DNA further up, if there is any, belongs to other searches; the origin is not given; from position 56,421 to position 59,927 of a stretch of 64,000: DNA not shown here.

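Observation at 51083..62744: Back-to-back giant VirB6/TrbL-like genes (1802 and 2083 aa) forming an 11.7-kb two-gene unit with no other T4SS core genes nearby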

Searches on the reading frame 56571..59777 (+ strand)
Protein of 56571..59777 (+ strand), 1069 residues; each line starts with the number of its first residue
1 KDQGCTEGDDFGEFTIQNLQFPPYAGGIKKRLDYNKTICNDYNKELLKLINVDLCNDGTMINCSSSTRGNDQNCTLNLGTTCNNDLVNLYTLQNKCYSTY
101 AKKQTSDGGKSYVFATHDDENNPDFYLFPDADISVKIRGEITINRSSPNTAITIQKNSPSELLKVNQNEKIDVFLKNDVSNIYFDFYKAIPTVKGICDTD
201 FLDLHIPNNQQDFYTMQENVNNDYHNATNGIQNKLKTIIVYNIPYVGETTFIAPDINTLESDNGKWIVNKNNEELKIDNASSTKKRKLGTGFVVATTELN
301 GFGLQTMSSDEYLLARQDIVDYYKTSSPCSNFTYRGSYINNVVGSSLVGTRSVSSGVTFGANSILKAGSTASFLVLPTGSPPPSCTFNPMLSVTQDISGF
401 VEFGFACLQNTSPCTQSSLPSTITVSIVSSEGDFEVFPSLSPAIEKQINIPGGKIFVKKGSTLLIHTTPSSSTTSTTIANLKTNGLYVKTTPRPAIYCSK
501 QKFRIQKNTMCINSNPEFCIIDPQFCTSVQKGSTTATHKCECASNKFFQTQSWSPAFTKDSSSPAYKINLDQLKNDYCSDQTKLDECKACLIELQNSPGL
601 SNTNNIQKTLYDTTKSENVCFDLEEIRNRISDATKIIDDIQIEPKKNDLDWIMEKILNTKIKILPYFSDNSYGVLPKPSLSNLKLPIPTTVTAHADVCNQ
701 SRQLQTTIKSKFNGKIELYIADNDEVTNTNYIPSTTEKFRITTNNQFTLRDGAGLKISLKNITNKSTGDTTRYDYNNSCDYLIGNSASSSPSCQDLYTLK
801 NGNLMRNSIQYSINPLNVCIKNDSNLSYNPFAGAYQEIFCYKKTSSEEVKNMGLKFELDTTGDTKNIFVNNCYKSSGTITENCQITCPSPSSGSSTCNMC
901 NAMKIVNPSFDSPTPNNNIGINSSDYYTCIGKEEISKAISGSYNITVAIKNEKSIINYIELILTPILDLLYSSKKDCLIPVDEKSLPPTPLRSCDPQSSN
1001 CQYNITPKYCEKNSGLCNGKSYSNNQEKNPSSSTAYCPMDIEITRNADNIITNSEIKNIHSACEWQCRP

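Call 55: search_protein_representatives(protein=window:56571-59777:+)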
Query: 1069 residues. Proteins with E-value up to 0.001 (for the whole library): 7; up to 1e-10: 7; up to 1e-30: 5. The best 7 are listed.
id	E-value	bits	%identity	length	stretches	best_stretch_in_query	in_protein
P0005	2.0e-255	866.8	54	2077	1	1-1069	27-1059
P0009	2.6e-161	555.3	46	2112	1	1-1069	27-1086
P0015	3.3e-146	505.3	44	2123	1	1-1069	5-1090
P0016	7.8e-58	212.7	70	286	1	2-154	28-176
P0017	8.3e-46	172.9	50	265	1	358-572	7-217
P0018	5.8e-30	120.4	30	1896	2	451-984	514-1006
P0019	5.9e-17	77.4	61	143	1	990-1069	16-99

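Call 59: search_protein_families(library=pfam, proteins=[P0018], max_evalue=0.1)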
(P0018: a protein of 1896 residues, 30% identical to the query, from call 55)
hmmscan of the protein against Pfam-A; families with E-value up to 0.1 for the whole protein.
P0018 (1896 aa): 1 family
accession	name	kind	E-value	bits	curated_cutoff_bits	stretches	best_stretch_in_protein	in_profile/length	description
PF04610.19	TrbL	-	1.5e-19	71.1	25.9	1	1120-1329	3-187/215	TrbL/VirB6 plasmid conjugal transfer protein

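Call 67: predict_structure(alignment_id=A1)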
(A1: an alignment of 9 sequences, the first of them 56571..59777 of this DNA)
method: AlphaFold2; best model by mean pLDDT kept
length: 1069 residues; sequences in the alignment: 9
mean_pLDDT: 39.5   pTM: 0.35
mean pLDDT of the five models: 39.5, 37.9, 37.5, 34.0, 33.4
residues with pLDDT >= 90: 0; 70-90: 34; 50-70: 236; < 50: 799
segments of 3 or more residues with pLDDT < 50: 1-43, 68-76, 84-87, 89-91, 98-310, 314-320, 343-350, 377-380, 406-417, 469-476, 490-494, 506-547, 550-554, 561-566, 595-612, 665-988, 990-998, 1003-1069
pLDDT, mean of each block of 10 residues (from residue 1): 24 26 27 38 52 54 52 46 47 49 35 30 28 26 37 38 36 32 33 36 37 41 37 30 25 26 29 28 24 23 37 43 63 63 47 52 64 52 58 55 50 45 72 65 70 63 62 47 52 58 51 40 39 35 44 50 48 54 58 45 34 55 66 76 55 66 41 23 23 24 23 27 25 25 24 26 32 29 26 28 29 24 25 25 28 29 32 34 35 38 34 29 35 31 26 29 30 29 42 47 40 34 28 31 42 39 28
secondary structure, 60 per line:
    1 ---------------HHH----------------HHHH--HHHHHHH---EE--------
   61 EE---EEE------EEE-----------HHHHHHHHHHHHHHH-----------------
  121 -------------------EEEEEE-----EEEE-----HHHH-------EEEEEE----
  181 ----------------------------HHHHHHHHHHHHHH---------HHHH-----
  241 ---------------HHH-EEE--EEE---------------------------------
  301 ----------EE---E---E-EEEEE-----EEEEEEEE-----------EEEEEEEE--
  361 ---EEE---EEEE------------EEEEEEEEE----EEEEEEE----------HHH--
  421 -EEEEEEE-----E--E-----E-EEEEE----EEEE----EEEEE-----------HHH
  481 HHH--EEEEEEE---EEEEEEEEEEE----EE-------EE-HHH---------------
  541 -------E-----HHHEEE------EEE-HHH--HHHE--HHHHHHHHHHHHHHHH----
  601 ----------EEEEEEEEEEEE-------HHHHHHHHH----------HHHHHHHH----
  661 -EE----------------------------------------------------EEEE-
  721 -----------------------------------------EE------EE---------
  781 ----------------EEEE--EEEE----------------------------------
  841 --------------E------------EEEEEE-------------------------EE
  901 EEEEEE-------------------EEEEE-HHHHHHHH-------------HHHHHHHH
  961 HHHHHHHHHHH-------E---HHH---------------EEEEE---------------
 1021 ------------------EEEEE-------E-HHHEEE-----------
elements in order (helices of 4 or more, strands of 3 or more residues): H35-38 H41-47 E66-68 E75-77 H89-103 E140-145 E151-154 H160-163 E171-176 H209-222 H232-235 E260-262 E265-267 E322-326 E332-339 E351-358 E364-366 E370-373 E386-394 E399-405 E422-428 E445-449 E454-457 E462-466 H478-483 E486-492 E496-506 E557-559 E566-568 H581-596 E611-622 H630-638 H649-656 E716-719 E797-800 E803-806 E868-873 E899-906 E926-930 H932-939 H953-971 E1001-1005 E1039-1043 E1056-1058

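Call 89: fold_search(model_id=the predicted structure, library=pdb)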
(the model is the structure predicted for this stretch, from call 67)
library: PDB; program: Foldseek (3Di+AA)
matches with E <= 10: 126; with E <= 0.001: 0
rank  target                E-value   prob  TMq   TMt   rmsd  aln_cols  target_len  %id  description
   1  6eca_B                1.1e-01  0.04  0.05  0.06  17.5       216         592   13  Lactobacillus rhamnosus Beta-glucuronidase (released 2019-02-13)
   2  5z18_F                1.5e-01  0.06  0.05  0.08  17.8       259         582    6  The crystal structure of Ruminococcus gnavus beta-glucuronidase (released 2018-12-12)
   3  6ec6_A                2.1e-01  0.03  0.04  0.06  19.5       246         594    8  Ruminococcus gnavus Beta-glucuronidase (released 2019-02-13)
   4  4es8_B                2.3e-01  0.03  0.04  0.09  19.6       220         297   14  Crystal Structure of the adhesin domain of Epf from Streptococcus pyogenes in P212121 (released 2012-09-19)
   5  6bo3_A                4.5e-01  0.03  0.03  0.13  19.4       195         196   11  Structure Determination of A223, a turret protein in Sulfolobus turreted icosahedral virus, using an iterative hybrid  (released 2018-11-21)
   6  9in6_M                5.0e-01  0.03  0.03  0.07  31.1       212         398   13  Capsid of Vibrio cholerae phage mature VP1 (released 2024-08-14)
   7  8dpt_A                5.3e-01  0.03  0.05  0.09  18.9       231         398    6  The structure of the IL-11 signalling complex, with full-length extracellular gp130 (released 2023-11-29)
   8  8tj8_A                5.9e-01  0.05  0.04  0.10  19.5       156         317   13  CRYSTAL STRUCTURE OF THE A/Moscow/10/1999(H3N2) INFLUENZA VIRUS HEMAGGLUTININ WITH HUMAN RECEPTOR ANALOG 6'-SLNLN (released 2024-02-14)
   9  3k4d_A                6.2e-01  0.02  0.05  0.07  20.7       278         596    6  Crystal structure of E. coli beta-glucuronidase with the glucaro-d-lactam inhibitor bound (released 2010-11-17)
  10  9au7_C                6.2e-01  0.01  0.04  0.08  20.8       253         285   11  Human Retriever VPS35L/VPS29/VPS26C complex bound to SNX17 peptide (Composite Map) (released 2024-10-30)
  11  9ozh_D                6.9e-01  0.01  0.04  0.03  22.2       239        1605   12  Cryo-EM structure of 1:2:1 ROS1/NEL/NICOL holo-complex, conformation 2. (released 2026-02-25)
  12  4mkm                  6.9e-01  0.01  0.03  0.08  30.4       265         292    7  Repeat domains 1 & 2 of Clostridium perfringens Cpe0147 (released 2013-12-04)
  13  9jgh_K                9.6e-01  0.01  0.03  0.09  25.5       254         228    8  cryo-EM structure of the TTP polymer at the tube's end (released 2025-07-16)
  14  3q48_A                1.0e+00  0.06  0.04  0.15   9.7       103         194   12  Crystal structure of Pseudomonas aeruginosa CupB2 chaperone (released 2011-02-09)
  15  7zn2_e                1.0e+00  0.01  0.03  0.05  28.5       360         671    8  Tail tip of siphophage T5 : full complex after interaction with its bacterial receptor FhuA (released 2023-02-08)
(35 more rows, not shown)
